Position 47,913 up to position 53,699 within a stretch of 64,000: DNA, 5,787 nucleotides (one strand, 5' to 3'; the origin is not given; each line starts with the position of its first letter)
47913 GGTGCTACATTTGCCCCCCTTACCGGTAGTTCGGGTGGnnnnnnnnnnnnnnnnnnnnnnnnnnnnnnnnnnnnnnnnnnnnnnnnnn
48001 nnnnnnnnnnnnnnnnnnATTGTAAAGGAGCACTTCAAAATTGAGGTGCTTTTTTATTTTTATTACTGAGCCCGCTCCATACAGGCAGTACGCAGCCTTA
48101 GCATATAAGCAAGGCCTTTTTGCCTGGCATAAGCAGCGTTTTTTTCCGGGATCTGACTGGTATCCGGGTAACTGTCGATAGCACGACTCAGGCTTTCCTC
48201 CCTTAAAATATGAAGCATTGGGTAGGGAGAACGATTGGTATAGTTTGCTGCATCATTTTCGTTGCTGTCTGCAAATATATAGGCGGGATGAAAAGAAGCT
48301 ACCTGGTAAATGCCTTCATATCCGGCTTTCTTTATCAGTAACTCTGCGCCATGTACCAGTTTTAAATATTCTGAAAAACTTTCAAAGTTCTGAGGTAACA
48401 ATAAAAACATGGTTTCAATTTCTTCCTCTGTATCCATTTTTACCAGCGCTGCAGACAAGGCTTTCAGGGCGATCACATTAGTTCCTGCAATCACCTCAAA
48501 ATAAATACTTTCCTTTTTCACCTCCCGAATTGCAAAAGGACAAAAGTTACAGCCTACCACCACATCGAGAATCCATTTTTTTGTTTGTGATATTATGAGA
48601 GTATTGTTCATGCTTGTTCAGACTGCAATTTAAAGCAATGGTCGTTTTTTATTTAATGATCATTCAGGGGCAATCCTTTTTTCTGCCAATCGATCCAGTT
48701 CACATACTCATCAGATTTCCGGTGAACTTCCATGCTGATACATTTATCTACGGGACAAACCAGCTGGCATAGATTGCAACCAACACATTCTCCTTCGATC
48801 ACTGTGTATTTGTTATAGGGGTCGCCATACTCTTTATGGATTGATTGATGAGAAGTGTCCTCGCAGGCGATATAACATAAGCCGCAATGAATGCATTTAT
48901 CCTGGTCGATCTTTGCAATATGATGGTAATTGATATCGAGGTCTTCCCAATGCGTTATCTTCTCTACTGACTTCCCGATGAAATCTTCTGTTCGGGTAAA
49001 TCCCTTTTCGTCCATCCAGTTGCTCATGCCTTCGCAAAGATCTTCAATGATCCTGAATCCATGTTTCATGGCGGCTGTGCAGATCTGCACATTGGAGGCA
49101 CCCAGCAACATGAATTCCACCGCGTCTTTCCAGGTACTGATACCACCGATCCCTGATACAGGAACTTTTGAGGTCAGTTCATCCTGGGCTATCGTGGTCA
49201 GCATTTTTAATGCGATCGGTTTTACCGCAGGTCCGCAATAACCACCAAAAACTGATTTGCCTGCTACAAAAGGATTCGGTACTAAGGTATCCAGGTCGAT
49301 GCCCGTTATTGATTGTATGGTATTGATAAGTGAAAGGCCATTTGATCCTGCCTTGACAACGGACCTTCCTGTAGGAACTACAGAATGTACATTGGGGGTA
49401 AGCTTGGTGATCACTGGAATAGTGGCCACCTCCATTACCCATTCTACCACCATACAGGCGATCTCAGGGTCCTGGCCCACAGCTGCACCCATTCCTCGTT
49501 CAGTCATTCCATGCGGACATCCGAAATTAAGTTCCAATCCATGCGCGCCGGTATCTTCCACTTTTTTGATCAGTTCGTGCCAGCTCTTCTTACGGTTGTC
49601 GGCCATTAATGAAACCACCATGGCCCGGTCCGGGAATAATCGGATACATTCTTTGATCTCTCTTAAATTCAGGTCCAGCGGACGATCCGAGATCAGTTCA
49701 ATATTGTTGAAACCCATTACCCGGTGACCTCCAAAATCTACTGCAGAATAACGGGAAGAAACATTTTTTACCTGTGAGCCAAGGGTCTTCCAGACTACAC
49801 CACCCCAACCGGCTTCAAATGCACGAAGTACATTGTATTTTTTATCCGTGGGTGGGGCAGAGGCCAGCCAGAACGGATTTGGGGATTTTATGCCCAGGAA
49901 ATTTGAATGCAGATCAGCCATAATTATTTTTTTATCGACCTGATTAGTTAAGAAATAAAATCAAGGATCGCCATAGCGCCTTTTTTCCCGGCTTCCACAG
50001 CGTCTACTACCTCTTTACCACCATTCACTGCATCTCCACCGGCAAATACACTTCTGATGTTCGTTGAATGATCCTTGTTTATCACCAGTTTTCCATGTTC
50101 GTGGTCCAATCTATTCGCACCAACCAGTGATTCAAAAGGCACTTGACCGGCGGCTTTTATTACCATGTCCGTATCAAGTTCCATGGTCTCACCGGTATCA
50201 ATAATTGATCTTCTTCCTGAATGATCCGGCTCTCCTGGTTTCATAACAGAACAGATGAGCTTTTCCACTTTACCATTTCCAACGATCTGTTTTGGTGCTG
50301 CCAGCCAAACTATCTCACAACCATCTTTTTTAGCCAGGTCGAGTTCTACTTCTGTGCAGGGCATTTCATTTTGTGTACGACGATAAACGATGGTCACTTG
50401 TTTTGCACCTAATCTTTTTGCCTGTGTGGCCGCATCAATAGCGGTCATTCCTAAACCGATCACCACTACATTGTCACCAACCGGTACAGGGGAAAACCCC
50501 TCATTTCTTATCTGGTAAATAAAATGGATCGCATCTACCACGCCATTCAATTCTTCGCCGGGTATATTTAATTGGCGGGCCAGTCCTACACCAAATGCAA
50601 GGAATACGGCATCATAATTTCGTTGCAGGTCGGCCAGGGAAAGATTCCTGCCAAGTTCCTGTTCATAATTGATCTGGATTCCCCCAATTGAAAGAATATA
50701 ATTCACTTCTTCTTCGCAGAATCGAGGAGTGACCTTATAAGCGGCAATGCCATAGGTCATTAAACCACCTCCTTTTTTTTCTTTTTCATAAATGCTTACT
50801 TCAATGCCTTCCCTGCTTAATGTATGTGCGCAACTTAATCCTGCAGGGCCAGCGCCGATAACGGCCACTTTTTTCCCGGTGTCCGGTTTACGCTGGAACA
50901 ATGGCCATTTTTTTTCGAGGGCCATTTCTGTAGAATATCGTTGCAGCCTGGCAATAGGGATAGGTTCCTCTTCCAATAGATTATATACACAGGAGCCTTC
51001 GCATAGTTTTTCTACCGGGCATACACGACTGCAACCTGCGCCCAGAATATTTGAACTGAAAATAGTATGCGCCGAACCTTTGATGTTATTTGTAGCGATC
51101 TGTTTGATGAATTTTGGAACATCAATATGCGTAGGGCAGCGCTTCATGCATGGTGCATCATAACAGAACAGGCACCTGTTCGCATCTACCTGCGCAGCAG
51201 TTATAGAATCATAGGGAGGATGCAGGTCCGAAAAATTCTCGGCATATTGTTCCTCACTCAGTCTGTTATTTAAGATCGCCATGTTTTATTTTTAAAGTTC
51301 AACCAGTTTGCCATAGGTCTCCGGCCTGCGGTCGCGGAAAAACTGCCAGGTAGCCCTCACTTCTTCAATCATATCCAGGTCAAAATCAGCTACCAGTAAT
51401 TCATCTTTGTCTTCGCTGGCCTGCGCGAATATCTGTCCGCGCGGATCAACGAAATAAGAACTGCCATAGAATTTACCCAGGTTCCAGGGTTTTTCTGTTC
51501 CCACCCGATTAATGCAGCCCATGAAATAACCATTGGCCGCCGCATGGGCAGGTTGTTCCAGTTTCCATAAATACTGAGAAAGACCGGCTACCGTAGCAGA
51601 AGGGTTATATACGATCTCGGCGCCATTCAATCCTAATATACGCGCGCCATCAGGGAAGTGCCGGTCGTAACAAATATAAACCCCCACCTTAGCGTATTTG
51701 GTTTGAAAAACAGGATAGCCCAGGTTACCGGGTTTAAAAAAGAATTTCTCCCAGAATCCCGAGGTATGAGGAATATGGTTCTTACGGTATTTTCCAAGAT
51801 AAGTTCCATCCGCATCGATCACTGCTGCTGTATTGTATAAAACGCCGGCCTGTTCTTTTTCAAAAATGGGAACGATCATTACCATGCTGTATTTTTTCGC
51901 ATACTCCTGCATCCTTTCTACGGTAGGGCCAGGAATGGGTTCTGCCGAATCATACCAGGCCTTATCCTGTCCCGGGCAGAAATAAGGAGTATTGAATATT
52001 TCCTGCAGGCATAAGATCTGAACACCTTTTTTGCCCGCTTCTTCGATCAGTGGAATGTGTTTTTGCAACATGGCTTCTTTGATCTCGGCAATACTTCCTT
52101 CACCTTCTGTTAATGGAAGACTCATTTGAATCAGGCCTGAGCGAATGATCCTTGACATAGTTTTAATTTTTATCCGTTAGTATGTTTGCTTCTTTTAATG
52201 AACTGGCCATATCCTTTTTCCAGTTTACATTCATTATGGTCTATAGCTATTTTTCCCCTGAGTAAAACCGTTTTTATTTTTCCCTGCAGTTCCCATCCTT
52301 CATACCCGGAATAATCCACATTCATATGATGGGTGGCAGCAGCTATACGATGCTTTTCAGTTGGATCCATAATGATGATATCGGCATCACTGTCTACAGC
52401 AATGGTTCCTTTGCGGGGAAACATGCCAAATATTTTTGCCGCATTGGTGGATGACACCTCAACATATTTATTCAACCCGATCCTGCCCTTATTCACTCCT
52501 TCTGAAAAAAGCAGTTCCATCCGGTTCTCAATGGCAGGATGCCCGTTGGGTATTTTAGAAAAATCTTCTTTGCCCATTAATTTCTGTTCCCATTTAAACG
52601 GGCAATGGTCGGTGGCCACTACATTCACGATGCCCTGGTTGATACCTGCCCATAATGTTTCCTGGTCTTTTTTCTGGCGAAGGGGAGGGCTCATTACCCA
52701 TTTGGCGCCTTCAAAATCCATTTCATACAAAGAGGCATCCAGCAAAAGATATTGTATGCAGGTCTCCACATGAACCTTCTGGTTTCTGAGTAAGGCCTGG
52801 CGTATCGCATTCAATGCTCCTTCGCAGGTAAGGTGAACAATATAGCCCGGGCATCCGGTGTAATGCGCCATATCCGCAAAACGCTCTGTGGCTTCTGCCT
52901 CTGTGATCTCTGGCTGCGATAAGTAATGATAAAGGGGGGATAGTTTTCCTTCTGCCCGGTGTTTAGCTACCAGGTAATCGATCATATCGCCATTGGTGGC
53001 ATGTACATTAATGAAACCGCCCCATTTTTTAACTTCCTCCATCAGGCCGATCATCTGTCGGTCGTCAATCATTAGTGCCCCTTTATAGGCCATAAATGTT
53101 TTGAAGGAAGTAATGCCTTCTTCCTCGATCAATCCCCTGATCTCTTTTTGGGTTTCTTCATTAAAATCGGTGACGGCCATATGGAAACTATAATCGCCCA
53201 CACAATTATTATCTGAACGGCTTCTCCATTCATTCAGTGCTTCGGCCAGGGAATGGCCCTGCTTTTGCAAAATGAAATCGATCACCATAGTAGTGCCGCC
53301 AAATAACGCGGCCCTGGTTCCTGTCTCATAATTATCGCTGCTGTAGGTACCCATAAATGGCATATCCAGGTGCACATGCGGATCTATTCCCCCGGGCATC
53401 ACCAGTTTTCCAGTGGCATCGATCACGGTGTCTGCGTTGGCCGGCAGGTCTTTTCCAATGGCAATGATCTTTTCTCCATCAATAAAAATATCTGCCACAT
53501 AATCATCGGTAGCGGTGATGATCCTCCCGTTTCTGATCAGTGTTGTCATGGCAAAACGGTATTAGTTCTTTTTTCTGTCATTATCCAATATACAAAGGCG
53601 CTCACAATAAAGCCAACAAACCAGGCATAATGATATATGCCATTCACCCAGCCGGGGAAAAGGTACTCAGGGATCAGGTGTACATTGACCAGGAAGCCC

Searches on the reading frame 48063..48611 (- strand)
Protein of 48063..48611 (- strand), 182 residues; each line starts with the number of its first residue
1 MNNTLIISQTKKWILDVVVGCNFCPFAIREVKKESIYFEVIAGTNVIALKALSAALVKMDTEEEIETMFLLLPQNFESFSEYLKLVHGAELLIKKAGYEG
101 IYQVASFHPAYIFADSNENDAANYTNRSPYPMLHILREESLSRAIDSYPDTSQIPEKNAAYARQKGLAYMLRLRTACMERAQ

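Call 3: search_protein_families(library=pfam, proteins=[window:48063-48611:-])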
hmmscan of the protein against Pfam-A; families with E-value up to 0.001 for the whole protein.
window:48063-48611:- (182 aa): 1 family
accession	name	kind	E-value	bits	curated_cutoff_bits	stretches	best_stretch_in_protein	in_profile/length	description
PF07209.17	DUF1415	-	8.9e-56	188.8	26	1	6-169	2-168/171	Protein of unknown function (DUF1415)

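Call 4: search_protein_families(library=ncbifam, proteins=[window:48063-48611:-])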
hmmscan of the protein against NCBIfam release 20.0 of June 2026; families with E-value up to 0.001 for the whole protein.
window:48063-48611:- (182 aa): 0 families

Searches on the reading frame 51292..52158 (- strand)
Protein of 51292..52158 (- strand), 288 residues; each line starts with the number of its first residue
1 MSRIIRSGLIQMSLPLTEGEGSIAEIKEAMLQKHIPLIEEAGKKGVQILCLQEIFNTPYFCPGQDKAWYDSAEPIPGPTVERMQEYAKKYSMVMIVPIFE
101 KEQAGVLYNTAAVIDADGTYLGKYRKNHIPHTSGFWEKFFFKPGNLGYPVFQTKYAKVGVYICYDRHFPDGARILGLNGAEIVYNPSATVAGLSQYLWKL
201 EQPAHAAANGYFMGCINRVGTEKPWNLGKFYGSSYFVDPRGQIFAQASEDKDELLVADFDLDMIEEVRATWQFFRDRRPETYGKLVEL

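Call 53: search_protein_families(library=pfam, proteins=[window:51292-52158:-], max_evalue=0.00001)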
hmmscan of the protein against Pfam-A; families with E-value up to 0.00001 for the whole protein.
window:51292-52158:- (288 aa): 1 family
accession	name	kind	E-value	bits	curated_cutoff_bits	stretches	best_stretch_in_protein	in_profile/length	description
PF00795.27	CN_hydrolase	-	1.2e-66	225.1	23.2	1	25-268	12-255/256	Carbon-nitrogen hydrolase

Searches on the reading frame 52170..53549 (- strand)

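Call 53: search_protein_families(library=pfam, proteins=[window:52170-53549:-], max_evalue=0.00001)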
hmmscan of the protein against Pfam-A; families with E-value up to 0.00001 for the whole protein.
window:52170-53549:- (459 aa): 2 families
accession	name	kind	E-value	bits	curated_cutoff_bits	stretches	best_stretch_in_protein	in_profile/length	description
PF01979.26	Amidohydro_1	-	5.2e-25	88.8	25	1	49-434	1-344/345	Amidohydrolase family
PF07969.17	Amidohydro_3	-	2.3e-12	47.6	29.7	1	42-65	2-25/472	Amidohydrolase family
